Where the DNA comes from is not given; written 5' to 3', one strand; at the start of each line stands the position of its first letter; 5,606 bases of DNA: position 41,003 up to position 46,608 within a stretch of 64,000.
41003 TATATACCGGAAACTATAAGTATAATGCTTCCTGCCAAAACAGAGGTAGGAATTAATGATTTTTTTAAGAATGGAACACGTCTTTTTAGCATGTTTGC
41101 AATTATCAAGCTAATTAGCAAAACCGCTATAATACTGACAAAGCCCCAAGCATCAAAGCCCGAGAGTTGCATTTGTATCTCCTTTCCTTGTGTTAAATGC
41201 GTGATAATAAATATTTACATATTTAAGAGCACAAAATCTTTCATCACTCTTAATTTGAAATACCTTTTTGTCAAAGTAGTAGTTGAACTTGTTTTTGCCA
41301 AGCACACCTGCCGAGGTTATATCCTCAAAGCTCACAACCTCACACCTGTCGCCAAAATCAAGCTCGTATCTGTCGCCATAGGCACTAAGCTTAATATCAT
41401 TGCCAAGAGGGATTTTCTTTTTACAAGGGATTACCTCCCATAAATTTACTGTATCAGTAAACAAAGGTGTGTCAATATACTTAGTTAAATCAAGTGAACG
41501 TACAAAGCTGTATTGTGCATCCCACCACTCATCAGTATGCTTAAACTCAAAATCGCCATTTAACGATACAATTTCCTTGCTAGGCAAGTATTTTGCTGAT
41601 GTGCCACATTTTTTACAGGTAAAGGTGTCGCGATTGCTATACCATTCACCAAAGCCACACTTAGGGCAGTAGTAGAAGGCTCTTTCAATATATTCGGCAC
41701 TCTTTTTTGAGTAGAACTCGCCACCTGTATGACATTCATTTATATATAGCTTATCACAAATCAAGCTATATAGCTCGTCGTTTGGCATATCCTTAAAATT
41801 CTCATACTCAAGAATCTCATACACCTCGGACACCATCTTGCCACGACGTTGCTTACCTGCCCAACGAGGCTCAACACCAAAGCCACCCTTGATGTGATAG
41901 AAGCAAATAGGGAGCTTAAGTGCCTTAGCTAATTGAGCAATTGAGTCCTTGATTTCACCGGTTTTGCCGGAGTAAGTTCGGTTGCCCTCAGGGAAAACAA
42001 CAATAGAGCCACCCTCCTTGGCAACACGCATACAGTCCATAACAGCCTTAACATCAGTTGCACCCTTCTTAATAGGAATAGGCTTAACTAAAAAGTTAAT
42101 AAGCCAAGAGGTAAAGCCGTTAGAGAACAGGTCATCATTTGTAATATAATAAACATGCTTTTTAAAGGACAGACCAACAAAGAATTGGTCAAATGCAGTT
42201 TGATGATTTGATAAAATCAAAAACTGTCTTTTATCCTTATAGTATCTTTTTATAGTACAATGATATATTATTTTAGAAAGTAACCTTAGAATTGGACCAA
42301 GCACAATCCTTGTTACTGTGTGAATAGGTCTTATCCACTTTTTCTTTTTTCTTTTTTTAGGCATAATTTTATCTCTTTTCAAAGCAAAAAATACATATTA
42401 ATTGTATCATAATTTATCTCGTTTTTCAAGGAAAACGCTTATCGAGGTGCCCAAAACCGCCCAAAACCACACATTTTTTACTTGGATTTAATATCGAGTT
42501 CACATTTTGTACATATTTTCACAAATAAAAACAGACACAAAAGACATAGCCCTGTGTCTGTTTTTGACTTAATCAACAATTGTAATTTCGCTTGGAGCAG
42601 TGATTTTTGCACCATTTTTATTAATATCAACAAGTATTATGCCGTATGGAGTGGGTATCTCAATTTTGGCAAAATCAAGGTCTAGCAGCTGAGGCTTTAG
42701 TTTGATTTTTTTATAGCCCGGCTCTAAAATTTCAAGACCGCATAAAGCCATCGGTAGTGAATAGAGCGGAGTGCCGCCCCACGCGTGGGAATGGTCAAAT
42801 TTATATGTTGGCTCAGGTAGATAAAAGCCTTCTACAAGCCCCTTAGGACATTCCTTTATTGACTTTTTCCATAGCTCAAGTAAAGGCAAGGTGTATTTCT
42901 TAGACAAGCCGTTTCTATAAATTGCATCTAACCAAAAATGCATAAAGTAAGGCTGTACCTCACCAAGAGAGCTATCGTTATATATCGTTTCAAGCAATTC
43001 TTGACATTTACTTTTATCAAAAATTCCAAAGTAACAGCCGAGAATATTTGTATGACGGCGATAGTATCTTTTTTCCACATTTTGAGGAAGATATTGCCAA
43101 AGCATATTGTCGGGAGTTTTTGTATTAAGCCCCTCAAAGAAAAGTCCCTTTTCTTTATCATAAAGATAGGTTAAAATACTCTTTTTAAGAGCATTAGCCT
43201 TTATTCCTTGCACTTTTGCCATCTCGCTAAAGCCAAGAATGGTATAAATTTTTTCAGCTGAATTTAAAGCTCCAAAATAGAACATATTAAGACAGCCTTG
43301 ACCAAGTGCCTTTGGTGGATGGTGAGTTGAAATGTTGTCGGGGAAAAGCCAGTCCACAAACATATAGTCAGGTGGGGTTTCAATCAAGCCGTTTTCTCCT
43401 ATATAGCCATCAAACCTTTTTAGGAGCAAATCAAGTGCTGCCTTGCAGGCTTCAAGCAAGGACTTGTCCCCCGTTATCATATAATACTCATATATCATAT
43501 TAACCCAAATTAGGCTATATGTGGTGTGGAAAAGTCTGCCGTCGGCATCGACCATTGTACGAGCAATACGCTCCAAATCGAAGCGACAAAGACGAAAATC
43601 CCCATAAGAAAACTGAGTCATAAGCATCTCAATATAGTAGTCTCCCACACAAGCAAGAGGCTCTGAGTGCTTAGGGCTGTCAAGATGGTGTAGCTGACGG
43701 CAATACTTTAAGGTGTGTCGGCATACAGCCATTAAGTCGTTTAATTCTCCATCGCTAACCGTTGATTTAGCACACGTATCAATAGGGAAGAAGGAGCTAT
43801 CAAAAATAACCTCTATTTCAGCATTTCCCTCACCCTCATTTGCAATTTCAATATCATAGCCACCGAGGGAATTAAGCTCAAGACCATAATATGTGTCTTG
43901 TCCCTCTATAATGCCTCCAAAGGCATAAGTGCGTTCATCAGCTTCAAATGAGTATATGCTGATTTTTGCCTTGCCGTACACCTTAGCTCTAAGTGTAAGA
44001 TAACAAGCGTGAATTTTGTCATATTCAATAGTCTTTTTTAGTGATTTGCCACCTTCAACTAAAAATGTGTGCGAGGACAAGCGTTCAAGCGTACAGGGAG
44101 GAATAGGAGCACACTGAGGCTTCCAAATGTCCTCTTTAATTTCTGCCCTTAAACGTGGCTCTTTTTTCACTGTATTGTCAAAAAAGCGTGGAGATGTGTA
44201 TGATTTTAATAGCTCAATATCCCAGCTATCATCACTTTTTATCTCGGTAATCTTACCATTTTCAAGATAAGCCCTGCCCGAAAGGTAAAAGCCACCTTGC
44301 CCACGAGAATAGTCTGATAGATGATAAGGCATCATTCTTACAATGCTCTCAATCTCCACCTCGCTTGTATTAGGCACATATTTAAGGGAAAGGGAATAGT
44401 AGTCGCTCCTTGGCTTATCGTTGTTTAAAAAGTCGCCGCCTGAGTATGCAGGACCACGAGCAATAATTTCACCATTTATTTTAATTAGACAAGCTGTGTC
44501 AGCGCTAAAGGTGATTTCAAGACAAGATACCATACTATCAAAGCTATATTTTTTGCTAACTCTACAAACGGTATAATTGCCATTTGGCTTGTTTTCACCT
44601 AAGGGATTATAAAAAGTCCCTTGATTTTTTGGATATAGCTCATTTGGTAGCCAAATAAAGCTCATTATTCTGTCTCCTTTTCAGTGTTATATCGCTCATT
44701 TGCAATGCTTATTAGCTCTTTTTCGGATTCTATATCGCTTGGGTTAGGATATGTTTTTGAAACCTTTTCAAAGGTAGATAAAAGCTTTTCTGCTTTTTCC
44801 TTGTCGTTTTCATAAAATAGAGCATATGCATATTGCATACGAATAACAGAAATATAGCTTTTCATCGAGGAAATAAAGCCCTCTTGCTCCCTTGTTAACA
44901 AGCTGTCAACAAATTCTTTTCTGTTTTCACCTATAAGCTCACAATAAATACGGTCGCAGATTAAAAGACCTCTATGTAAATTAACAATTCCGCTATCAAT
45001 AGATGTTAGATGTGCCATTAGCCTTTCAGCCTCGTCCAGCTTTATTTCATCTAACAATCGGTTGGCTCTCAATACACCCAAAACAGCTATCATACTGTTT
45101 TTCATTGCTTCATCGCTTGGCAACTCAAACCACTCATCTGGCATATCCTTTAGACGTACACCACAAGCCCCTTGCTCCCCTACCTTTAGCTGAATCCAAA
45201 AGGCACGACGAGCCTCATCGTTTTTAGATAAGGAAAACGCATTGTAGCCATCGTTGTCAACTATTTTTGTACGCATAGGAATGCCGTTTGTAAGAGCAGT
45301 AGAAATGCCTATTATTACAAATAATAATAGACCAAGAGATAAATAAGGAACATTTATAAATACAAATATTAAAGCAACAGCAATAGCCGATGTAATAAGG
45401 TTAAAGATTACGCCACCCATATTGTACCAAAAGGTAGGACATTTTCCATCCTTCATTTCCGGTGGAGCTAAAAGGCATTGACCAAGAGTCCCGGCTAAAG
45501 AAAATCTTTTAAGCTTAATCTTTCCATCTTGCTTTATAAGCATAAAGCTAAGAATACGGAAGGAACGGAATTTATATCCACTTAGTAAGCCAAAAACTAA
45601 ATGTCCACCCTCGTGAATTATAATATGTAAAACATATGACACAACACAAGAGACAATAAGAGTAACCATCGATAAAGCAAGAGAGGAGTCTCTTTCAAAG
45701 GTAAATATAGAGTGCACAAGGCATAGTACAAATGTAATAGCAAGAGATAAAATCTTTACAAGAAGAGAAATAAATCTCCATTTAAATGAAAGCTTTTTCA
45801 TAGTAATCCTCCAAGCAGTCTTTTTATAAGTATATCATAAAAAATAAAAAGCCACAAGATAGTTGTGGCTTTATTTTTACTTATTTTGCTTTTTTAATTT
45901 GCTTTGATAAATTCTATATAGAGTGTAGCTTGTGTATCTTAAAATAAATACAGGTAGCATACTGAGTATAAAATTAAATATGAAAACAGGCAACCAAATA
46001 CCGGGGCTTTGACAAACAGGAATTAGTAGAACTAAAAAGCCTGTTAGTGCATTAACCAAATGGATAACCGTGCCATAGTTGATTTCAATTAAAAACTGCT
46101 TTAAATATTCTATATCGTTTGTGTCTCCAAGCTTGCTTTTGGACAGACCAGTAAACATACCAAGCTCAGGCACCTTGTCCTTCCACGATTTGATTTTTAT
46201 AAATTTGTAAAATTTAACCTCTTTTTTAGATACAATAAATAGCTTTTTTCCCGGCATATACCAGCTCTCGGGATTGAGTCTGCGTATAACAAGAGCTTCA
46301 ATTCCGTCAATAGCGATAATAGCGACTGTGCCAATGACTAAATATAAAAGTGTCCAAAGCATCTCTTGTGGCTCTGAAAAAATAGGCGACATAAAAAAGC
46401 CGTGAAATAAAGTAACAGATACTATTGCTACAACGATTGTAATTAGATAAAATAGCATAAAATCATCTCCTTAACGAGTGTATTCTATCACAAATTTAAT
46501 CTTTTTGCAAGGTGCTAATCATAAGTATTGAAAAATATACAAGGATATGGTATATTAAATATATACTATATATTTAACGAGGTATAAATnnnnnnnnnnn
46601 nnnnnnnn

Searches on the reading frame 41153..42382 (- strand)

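Call 8: search_protein_families(library=pfam, proteins=[window:41153-42382:-], max_evalue=0.001)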
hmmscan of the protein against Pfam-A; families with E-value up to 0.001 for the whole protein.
window:41153-42382:- (409 aa): 1 family
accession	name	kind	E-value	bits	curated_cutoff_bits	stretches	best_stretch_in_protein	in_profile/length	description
PF01553.26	Acyltransferase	-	5.9e-16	58.9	23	1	42-160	4-127/132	Acyltransferase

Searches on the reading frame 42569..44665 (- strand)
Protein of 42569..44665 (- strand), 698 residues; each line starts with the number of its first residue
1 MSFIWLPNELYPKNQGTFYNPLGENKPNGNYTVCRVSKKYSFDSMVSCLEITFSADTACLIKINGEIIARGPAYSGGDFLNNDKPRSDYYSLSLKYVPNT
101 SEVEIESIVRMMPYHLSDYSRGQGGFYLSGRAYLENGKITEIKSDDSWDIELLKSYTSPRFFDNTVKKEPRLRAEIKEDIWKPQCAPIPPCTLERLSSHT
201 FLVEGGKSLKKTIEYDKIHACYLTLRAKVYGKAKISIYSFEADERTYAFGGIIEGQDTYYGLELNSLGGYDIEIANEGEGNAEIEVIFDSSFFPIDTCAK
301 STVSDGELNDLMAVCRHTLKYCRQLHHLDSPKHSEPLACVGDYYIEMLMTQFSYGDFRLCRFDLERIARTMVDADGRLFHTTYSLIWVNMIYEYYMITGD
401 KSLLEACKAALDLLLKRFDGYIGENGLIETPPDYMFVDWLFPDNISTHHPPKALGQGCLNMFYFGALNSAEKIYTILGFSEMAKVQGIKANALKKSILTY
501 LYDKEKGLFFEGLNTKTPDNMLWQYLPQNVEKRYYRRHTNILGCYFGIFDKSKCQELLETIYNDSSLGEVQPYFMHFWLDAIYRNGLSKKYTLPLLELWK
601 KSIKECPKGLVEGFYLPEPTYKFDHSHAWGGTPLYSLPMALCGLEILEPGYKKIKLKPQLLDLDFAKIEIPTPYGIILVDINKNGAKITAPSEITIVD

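Call 8: search_protein_families(library=pfam, proteins=[window:42569-44665:-], max_evalue=0.001)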
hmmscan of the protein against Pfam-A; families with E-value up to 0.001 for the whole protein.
window:42569-44665:- (698 aa): 2 families
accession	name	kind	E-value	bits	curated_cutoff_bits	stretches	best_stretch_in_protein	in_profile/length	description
PF17389.8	Bac_rhamnosid6H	-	1.3e-06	28.4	24.5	1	303-523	8-234/339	Bacterial alpha-L-rhamnosidase 6 hairpin glycosidase domain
PF17390.7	Bac_rhamnosid_C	-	0.00021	21.5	22.1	1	643-687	1-46/78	Bacterial alpha-L-rhamnosidase C-terminal domain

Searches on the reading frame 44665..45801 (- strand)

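Call 8: search_protein_families(library=pfam, proteins=[window:44665-45801:-], max_evalue=0.001)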
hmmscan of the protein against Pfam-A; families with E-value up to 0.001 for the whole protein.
window:44665-45801:- (378 aa): 1 family
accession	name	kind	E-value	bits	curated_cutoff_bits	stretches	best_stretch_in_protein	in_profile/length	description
PF02163.28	Peptidase_M50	-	6.9e-05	22.7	27.2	1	56-266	6-106/221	Peptidase family M50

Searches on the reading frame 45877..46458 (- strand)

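Call 8: search_protein_families(library=pfam, proteins=[window:45877-46458:-], max_evalue=0.001)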
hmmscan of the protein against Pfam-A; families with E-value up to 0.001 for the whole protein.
window:45877-46458:- (193 aa): 1 family
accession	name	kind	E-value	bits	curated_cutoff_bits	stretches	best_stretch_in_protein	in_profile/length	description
PF18927.5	CrtO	-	2.7e-17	63.7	27.3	1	63-184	1-121/123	Glycosyl-4,4'-diaponeurosporenoate acyltransferase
